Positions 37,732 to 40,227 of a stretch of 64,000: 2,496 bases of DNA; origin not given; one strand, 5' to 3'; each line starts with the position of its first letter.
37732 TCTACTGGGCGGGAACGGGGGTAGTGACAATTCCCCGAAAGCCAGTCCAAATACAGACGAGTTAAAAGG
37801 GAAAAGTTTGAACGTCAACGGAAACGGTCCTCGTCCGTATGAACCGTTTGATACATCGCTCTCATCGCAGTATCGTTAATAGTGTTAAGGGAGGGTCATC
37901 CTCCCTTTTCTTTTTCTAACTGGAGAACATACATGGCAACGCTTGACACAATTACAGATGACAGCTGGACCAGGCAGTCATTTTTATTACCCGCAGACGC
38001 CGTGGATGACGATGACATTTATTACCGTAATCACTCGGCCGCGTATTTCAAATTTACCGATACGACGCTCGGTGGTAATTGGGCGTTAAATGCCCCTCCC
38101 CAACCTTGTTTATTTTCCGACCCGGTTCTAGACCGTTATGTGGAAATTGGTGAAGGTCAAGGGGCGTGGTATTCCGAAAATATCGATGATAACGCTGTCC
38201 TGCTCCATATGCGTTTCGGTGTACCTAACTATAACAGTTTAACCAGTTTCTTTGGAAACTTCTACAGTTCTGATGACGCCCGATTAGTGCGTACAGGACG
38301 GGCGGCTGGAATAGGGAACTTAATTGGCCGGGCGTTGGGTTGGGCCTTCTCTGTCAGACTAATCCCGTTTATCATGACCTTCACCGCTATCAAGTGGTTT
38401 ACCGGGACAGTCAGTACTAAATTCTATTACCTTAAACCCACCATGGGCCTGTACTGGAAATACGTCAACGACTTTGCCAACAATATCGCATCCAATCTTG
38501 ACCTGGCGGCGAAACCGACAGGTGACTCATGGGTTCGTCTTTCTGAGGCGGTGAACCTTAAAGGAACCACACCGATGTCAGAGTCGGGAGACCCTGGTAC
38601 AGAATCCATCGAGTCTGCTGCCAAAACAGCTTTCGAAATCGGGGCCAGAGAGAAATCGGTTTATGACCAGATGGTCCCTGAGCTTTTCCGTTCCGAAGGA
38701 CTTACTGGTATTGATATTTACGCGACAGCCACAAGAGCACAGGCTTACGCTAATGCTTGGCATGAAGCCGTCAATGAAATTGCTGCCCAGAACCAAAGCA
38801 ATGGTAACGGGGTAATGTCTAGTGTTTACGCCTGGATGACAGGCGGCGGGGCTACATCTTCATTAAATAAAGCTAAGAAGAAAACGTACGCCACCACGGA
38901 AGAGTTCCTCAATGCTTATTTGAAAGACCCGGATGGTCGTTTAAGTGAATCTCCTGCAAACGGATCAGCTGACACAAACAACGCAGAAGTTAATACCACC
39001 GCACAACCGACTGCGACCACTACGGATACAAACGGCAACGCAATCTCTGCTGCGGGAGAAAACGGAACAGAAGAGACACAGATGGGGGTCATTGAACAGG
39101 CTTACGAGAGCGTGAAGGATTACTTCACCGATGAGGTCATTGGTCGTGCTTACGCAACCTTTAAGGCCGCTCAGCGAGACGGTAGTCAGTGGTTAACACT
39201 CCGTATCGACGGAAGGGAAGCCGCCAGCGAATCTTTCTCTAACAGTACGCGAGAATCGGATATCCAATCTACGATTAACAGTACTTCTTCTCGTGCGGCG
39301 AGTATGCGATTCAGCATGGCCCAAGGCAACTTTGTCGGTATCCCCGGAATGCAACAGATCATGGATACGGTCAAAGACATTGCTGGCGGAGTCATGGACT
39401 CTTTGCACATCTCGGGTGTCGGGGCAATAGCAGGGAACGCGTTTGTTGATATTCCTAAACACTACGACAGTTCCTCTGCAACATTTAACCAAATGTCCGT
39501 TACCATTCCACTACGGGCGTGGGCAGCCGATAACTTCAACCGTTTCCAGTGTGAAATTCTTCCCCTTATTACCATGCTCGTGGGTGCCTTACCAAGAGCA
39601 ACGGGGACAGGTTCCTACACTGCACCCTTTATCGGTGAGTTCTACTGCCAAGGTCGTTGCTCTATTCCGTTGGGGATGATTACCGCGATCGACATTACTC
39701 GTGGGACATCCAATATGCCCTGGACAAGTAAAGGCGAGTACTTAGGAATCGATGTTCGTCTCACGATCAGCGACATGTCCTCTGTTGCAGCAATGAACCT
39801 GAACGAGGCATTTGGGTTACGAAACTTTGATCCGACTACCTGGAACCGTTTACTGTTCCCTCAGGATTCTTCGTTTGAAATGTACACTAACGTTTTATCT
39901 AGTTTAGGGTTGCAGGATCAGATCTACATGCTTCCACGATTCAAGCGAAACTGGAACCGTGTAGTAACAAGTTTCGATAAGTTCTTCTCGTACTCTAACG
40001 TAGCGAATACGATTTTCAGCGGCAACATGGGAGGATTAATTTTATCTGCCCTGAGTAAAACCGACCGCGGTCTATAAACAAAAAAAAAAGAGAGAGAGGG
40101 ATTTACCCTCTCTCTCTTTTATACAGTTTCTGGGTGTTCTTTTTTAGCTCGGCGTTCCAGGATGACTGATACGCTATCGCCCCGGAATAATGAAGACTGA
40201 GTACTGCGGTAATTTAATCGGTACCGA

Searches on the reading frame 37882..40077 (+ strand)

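Call 10: search_protein_families(library=phrogs, proteins=[window:37882-40077:+], max_evalue=0.00001)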
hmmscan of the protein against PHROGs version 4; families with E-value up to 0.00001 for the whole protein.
window:37882-40077:+ (731 aa): 2 families
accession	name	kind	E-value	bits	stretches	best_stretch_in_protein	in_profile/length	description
phrog_3181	-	unknown function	5e-201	670.9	1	21-727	3-700/703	-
phrog_20401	-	head and packaging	9.4e-13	48.6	1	442-635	207-404/473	virion structural protein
